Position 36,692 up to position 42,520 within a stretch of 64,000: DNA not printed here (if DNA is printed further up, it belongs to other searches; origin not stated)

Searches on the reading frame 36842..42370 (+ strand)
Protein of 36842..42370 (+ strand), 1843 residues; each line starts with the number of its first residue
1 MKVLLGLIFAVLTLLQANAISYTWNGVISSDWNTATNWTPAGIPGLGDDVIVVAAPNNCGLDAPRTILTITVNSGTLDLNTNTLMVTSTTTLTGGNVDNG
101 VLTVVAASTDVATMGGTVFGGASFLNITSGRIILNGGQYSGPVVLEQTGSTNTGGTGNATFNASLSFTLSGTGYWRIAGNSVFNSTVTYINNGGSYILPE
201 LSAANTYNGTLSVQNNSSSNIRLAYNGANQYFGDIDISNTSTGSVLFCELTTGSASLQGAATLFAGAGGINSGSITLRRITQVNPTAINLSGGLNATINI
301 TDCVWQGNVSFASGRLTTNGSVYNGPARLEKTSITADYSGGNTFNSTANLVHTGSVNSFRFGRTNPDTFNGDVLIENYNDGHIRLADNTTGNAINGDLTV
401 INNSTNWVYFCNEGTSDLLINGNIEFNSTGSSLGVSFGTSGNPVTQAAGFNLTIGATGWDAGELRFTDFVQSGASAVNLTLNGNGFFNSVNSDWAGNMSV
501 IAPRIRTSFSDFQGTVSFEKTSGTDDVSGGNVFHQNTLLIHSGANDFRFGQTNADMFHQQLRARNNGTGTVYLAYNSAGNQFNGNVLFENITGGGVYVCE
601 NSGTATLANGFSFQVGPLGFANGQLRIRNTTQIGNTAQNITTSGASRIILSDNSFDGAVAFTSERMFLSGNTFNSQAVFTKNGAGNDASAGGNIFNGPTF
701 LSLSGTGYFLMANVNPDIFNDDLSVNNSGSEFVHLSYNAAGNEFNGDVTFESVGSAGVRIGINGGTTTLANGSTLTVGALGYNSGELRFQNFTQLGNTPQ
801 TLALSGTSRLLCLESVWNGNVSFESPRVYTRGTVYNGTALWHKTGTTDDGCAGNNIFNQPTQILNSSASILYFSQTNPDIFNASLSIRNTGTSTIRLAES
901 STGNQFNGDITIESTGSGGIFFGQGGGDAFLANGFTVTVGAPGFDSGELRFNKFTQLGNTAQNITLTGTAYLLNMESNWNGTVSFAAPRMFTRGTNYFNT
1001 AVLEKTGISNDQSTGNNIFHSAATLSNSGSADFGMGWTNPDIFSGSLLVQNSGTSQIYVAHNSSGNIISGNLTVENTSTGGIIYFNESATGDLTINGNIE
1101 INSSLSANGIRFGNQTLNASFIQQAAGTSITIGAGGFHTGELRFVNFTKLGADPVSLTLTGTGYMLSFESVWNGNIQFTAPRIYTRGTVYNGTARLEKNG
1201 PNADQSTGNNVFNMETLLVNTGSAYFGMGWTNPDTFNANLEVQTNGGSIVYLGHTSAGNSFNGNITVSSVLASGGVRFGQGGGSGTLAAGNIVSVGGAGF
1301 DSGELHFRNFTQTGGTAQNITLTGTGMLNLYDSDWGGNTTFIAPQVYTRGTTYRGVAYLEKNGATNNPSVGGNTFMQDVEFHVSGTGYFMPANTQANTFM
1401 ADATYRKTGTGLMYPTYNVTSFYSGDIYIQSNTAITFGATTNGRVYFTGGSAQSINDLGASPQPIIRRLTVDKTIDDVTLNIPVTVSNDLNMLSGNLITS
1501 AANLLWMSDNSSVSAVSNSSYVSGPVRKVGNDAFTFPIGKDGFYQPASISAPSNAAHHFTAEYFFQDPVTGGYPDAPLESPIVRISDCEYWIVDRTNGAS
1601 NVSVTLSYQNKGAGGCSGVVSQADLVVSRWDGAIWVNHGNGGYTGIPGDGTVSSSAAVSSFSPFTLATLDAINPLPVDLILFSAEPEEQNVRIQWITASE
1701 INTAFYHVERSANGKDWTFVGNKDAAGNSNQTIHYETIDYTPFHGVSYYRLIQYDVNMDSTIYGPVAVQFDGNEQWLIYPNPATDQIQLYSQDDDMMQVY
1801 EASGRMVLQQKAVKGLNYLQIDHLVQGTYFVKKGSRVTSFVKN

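Call 78: search_protein_families(library=pfam, proteins=[window:36842-42370:+], max_evalue=0.0001)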
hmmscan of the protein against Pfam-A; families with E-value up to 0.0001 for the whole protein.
window:36842-42370:+ (1843 aa): 1 family
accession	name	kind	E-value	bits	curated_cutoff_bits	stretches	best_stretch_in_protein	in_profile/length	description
PF18962.6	Por_Secre_tail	-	1.5e-08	35.2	27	1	1778-1838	1-67/75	Secretion system C-terminal sorting domain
